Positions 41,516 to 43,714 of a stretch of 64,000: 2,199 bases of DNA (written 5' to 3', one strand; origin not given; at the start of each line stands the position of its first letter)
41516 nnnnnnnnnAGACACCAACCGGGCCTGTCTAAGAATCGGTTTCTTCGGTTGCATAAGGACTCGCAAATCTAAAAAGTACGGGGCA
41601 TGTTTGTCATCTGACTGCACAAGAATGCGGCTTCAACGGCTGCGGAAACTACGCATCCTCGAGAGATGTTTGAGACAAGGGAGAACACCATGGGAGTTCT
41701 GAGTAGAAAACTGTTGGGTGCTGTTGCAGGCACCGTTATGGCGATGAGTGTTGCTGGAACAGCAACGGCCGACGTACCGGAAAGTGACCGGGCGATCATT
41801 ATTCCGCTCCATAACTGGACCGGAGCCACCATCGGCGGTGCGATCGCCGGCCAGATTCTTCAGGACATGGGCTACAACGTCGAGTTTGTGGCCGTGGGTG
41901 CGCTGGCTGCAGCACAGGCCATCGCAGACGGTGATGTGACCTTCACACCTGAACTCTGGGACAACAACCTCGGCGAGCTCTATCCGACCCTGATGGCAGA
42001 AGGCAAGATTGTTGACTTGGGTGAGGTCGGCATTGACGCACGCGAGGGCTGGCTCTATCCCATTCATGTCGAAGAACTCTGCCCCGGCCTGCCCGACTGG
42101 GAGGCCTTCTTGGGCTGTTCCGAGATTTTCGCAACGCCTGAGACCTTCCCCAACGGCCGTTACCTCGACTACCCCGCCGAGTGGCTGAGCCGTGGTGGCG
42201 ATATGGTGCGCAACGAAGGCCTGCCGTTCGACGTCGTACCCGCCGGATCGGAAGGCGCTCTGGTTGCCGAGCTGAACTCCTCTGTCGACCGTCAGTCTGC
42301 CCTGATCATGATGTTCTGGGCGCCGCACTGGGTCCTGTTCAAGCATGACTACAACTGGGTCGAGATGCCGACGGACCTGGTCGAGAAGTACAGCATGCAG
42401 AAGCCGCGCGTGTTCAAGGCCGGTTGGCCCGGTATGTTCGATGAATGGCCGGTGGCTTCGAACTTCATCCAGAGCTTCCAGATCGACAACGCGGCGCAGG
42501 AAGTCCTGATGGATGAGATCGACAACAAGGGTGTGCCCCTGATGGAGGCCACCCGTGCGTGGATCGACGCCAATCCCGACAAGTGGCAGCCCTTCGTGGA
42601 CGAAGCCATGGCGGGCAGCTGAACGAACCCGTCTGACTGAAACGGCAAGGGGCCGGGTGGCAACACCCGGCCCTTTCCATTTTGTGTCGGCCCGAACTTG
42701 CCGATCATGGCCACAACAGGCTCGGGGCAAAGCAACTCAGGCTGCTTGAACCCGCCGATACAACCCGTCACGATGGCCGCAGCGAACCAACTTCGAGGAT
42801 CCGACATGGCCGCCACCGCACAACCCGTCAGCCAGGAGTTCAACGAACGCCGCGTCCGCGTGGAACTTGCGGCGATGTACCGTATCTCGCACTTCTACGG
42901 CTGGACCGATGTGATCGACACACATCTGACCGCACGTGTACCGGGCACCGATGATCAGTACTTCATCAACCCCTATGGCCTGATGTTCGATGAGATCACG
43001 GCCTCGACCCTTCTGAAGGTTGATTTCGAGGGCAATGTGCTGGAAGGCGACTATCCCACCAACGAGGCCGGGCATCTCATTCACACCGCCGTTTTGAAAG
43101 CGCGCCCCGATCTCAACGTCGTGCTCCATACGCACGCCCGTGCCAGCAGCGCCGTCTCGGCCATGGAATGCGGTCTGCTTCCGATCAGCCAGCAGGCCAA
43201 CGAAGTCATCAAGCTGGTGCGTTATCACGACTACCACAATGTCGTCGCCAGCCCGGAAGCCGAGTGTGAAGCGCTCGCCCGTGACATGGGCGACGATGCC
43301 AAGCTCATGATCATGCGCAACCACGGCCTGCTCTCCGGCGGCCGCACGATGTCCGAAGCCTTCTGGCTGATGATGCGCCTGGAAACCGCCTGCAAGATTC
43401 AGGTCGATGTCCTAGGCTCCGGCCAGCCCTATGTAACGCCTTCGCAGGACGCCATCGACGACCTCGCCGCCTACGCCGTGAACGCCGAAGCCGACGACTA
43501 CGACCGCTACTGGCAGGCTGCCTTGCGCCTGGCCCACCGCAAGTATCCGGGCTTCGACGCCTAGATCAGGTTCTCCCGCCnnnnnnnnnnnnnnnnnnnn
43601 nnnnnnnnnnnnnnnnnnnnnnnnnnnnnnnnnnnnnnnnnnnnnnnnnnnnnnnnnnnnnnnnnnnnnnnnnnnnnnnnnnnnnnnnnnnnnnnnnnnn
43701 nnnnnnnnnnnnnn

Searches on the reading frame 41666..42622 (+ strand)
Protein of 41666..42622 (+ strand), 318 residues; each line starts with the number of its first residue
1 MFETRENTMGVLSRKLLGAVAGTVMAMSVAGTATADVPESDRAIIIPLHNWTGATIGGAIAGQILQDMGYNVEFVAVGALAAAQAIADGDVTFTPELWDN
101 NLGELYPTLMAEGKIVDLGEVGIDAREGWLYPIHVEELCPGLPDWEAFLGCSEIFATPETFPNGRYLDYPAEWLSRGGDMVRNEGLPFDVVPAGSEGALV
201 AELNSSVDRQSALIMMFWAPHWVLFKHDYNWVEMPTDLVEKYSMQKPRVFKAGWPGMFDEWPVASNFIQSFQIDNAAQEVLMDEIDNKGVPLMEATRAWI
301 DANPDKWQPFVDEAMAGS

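Call 8: search_protein_families(library=pfam, proteins=[window:41666-42622:+], max_evalue=0.00001)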
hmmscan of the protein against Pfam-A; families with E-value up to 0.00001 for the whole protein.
window:41666-42622:+ (318 aa): 1 family
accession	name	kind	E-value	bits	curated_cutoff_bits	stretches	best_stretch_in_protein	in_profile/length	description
PF04069.17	OpuAC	-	2.1e-33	116.5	21.2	1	44-301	3-256/257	Substrate binding domain of ABC-type glycine betaine transport system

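Call 10: search_protein_families(library=ncbifam, proteins=[window:41666-42622:+], max_evalue=1e-10)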
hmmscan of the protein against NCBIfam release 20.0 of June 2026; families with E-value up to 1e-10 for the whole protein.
window:41666-42622:+ (318 aa): 1 family
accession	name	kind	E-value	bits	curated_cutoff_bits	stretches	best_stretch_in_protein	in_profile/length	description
TIGR03414.1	ABC_choline_bnd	subfamily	2.4e-11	43.5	379.05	0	188-312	151-273/291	choline ABC transporter substrate-binding protein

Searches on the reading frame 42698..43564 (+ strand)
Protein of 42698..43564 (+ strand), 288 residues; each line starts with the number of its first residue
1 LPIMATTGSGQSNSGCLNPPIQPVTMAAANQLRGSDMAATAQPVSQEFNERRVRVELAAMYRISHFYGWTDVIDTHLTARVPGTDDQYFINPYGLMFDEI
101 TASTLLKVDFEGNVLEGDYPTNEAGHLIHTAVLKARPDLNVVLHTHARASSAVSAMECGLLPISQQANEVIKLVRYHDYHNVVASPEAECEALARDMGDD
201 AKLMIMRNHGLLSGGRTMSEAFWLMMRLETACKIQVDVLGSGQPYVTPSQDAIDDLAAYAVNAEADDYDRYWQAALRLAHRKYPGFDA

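Call 8: search_protein_families(library=pfam, proteins=[window:42698-43564:+], max_evalue=0.00001)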
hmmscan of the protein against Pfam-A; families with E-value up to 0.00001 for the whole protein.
window:42698-43564:+ (288 aa): 1 family
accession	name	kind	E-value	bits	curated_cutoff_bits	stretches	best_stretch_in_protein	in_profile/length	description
PF00596.27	Aldolase_II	-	2.2e-45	155.2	22.2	1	56-236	2-183/183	Class II Aldolase and Adducin N-terminal domain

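Call 67: search_protein_families(library=ncbifam, proteins=[window:42698-43564:+], max_evalue=1e-15)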
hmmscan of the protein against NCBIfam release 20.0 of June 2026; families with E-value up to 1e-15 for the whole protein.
window:42698-43564:+ (288 aa): 6 families
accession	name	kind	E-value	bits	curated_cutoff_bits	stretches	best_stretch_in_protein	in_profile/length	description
NF005451.0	PRK07044.1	subfamily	6e-79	264.7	207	1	43-287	12-255/256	aldolase II superfamily protein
NF005186.0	PRK06661.1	equivalog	2.2e-54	184.7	339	1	51-281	4-233/235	hypothetical protein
NF004855.0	PRK06208.1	subfamily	2.6e-44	151.5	255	1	38-253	26-242/274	class II aldolase/adducin family protein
NF005068.0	PRK06486.1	equivalog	5.5e-39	134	269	1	41-284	15-258/262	aldolase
NF005689.0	PRK07490.1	equivalog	7e-30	104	260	1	47-269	8-229/248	hypothetical protein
NF005484.0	PRK07090.1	equivalog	7.7e-24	84.4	261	1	50-244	28-219/260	aldolase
